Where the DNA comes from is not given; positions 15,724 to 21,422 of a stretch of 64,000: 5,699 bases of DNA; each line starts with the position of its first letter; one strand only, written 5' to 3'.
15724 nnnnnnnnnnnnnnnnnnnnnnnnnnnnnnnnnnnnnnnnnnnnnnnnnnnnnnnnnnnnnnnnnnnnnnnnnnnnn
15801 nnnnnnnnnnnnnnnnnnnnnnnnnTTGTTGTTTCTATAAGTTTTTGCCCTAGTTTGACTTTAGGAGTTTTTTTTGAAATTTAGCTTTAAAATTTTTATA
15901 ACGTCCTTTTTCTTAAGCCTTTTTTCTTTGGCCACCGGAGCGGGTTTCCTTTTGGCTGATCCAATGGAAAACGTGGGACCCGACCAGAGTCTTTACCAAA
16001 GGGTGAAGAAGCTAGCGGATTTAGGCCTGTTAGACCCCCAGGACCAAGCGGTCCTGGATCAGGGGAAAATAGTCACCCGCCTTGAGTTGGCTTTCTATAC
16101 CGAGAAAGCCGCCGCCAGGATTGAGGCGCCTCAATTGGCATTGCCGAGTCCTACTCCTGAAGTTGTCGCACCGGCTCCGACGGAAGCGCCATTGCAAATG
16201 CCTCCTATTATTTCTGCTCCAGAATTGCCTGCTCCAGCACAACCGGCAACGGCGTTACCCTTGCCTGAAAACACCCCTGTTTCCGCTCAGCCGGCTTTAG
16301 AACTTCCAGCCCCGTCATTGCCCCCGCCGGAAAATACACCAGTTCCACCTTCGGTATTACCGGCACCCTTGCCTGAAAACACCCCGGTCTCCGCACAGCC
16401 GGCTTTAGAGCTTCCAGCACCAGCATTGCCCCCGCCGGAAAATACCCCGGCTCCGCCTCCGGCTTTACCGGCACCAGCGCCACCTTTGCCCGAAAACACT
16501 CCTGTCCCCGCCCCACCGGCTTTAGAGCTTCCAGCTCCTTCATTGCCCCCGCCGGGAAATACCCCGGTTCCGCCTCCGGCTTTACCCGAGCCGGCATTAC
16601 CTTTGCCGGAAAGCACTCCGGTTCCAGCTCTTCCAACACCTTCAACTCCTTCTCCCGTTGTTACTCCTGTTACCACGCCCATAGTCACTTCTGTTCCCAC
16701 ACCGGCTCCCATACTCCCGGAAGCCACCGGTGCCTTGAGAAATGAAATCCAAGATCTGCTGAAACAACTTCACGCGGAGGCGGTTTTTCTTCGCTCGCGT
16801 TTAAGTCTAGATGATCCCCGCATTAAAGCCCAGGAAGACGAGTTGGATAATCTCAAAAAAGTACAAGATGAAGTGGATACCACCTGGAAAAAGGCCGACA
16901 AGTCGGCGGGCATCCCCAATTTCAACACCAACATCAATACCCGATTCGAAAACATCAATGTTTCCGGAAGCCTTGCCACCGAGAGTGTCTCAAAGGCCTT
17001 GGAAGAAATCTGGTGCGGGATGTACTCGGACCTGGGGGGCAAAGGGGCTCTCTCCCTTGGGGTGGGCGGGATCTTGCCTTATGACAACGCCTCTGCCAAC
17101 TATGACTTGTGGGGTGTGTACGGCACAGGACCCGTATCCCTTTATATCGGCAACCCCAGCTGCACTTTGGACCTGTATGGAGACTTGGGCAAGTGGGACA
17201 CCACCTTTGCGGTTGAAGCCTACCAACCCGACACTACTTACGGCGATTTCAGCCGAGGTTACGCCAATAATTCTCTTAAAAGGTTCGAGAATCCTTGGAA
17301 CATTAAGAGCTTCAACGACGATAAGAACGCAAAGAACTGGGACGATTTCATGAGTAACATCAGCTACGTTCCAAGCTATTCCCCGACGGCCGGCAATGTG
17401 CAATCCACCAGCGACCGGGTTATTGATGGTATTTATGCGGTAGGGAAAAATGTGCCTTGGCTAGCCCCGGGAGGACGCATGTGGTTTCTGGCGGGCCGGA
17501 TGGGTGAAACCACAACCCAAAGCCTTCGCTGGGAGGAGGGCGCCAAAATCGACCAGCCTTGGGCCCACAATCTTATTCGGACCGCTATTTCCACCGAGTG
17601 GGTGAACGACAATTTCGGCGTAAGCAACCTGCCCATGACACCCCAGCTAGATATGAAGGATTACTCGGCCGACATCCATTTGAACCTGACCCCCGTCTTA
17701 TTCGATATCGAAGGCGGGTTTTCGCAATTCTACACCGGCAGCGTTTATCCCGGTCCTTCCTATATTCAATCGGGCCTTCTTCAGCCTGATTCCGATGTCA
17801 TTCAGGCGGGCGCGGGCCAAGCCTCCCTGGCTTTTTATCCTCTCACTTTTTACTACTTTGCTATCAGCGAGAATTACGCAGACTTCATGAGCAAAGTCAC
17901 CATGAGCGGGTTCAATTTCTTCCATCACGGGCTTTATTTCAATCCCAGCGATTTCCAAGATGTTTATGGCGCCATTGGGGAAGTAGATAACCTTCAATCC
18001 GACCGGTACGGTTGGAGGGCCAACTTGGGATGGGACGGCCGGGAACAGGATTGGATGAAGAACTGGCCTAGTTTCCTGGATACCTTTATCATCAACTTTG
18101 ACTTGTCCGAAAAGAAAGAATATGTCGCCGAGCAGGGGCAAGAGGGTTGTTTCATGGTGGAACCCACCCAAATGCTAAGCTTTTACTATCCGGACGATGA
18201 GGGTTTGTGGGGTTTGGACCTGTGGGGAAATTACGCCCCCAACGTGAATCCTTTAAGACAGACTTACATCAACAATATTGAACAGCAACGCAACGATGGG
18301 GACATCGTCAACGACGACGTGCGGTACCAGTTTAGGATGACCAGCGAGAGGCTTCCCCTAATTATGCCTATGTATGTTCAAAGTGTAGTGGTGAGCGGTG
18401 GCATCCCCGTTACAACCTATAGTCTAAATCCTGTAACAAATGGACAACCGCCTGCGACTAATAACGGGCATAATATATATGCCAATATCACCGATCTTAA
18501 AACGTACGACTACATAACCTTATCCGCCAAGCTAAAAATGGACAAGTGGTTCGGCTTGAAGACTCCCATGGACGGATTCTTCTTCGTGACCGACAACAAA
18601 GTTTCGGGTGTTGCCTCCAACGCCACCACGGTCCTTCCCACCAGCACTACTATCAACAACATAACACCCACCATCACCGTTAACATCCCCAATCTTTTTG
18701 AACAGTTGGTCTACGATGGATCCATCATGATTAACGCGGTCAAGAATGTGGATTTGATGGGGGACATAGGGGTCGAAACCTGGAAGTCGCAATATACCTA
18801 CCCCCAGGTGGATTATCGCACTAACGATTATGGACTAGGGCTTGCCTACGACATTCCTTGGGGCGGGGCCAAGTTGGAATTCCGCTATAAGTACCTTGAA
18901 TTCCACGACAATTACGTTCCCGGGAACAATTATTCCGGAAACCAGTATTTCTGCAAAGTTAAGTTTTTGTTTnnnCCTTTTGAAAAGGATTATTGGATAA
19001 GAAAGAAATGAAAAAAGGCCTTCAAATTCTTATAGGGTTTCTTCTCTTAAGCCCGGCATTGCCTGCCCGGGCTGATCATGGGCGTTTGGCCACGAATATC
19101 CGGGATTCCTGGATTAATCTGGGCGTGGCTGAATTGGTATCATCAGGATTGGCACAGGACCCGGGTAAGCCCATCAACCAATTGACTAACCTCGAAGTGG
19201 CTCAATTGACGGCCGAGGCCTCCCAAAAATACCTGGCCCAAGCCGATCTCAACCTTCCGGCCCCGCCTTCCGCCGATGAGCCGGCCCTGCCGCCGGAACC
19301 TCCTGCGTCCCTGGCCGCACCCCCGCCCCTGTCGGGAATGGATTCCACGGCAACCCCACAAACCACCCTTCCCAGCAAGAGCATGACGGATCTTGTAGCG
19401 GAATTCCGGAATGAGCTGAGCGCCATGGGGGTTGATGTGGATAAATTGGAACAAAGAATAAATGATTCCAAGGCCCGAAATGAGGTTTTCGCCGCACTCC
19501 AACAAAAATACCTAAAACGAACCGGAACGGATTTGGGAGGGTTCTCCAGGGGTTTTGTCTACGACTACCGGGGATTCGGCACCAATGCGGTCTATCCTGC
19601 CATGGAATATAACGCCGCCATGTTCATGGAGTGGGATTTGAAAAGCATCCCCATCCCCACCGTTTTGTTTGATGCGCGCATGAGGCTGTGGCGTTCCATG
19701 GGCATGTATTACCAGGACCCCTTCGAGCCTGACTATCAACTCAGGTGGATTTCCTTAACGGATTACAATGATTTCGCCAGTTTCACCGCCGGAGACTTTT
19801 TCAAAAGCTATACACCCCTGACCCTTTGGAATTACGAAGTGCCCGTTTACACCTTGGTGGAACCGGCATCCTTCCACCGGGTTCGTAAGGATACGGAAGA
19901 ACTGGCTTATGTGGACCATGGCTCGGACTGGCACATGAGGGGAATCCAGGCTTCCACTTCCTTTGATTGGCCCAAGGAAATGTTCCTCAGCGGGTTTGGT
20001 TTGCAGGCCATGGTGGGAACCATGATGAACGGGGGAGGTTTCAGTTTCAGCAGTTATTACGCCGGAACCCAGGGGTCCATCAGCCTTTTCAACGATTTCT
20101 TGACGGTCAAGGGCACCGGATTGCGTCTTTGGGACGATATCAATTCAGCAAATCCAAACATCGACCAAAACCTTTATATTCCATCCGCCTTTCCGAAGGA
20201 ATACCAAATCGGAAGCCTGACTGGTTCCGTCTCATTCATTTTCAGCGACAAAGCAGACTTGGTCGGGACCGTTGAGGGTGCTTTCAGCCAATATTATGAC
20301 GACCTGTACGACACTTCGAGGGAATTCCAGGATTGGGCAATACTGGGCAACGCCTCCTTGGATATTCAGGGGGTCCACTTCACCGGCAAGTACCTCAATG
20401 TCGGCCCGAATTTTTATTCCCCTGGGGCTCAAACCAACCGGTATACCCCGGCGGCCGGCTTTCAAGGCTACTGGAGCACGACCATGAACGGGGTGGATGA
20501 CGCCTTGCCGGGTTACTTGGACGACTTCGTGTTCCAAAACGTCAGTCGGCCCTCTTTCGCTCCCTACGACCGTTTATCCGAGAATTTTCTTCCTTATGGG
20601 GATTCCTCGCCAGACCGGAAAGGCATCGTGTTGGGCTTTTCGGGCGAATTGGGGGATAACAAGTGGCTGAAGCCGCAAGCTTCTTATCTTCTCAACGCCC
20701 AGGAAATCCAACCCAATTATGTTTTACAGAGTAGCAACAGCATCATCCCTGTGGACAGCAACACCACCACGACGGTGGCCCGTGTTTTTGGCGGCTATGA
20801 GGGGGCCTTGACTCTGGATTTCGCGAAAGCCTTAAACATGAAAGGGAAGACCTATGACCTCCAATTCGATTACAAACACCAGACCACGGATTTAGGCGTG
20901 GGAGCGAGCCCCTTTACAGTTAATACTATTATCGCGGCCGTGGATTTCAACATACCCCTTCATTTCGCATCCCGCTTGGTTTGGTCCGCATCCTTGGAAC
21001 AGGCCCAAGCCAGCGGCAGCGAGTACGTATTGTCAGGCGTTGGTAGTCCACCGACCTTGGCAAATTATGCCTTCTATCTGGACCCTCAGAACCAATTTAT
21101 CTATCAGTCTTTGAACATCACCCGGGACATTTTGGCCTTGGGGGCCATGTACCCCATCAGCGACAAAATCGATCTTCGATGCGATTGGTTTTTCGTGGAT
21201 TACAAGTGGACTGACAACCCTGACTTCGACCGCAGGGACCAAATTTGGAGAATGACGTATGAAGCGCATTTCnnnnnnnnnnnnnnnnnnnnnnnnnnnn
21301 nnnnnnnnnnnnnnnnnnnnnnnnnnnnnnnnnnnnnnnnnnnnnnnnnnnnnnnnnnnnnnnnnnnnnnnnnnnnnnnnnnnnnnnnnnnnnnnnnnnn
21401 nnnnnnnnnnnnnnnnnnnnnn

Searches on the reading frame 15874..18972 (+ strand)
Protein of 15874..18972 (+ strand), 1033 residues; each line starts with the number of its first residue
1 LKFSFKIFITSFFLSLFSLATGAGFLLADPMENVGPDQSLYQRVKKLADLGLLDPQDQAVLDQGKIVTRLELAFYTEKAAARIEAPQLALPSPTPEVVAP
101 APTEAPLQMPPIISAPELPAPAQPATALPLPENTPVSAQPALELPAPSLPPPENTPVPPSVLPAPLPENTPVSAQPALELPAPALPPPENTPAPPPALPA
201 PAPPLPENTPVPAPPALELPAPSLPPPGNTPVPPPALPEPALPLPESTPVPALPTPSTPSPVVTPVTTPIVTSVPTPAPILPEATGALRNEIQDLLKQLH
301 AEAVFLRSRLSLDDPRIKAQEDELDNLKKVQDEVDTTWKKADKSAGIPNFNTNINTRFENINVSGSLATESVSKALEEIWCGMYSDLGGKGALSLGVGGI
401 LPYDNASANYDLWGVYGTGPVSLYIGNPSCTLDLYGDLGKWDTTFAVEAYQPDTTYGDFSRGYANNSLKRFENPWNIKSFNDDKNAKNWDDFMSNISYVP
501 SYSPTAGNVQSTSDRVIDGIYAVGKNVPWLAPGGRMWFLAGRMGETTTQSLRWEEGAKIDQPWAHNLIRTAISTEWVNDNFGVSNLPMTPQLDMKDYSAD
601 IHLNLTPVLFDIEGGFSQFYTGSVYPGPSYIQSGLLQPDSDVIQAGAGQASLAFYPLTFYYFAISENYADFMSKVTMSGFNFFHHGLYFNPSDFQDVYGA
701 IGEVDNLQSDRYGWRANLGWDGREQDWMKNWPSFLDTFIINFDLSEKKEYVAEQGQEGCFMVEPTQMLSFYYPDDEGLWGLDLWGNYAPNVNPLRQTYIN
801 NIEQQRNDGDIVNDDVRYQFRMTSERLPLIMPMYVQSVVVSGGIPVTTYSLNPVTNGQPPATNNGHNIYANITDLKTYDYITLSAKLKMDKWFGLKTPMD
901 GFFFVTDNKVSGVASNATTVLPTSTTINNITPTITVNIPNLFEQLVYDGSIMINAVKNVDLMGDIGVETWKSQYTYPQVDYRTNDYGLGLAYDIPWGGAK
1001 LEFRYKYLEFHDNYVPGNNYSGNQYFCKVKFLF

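Call 27: search_protein_families(library=pfam, proteins=[window:15874-18972:+], max_evalue=0.001)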
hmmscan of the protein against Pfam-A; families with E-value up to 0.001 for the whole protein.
window:15874-18972:+ (1033 aa): 0 families

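Call 77: search_protein_families(library=pfam, proteins=[window:15874-18972:+], max_evalue=5)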
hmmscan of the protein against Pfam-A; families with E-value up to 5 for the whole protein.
window:15874-18972:+ (1033 aa): 0 families

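Call 78: search_protein_families(library=ncbifam, proteins=[window:15874-18972:+], max_evalue=1)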
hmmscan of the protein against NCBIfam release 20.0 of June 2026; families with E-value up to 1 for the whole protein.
window:15874-18972:+ (1033 aa): 0 families
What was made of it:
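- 15052..25507 (+): Context: conserved downstream cluster of six unannotated, apparently exported proteins (257, 1033, 760, 799, 302, 305 aa) syntenic with the fusion gene. No family hits (calls 27, 77, 78).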

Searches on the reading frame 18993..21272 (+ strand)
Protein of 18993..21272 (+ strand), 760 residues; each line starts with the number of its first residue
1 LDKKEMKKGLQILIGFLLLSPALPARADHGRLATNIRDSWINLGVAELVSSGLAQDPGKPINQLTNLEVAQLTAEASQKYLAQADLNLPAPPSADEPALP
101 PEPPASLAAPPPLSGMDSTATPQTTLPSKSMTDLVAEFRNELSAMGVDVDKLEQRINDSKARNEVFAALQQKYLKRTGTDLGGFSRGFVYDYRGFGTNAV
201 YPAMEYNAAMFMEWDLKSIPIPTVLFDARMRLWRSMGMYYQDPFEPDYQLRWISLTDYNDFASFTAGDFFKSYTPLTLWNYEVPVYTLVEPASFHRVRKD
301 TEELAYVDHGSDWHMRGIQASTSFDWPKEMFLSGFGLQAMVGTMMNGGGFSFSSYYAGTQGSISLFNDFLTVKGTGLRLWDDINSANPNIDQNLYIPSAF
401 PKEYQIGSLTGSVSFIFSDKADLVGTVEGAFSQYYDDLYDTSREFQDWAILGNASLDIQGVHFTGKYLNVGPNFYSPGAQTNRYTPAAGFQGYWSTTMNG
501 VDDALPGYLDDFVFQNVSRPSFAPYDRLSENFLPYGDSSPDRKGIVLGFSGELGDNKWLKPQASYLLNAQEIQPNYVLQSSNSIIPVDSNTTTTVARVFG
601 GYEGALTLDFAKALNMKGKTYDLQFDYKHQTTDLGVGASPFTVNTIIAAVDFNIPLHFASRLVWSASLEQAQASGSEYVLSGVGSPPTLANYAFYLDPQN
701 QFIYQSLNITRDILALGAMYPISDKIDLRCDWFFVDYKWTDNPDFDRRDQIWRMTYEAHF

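Call 27: search_protein_families(library=pfam, proteins=[window:18993-21272:+], max_evalue=0.001)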
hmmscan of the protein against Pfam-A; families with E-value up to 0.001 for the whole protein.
window:18993-21272:+ (760 aa): 0 families

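Call 77: search_protein_families(library=pfam, proteins=[window:18993-21272:+], max_evalue=5)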
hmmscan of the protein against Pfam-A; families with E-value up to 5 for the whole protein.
window:18993-21272:+ (760 aa): 1 family
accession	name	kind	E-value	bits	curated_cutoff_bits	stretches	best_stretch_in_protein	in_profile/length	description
PF16523.10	betaPIX_CC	-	0.29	11.5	26.8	1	122-167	21-67/85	betaPIX coiled coil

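Call 78: search_protein_families(library=ncbifam, proteins=[window:18993-21272:+], max_evalue=1)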
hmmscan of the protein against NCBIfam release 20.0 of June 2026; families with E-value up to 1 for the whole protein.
window:18993-21272:+ (760 aa): 2 families
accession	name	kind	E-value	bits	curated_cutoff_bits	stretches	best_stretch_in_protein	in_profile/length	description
NF002674.0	PRK02399.1-2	subfamily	0.098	11.4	335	1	112-174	340-402/410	hypothetical protein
NF005110.0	PRK06545.2-2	equivalog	0.11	11.6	385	1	111-170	278-337/423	prephenate dehydrogenase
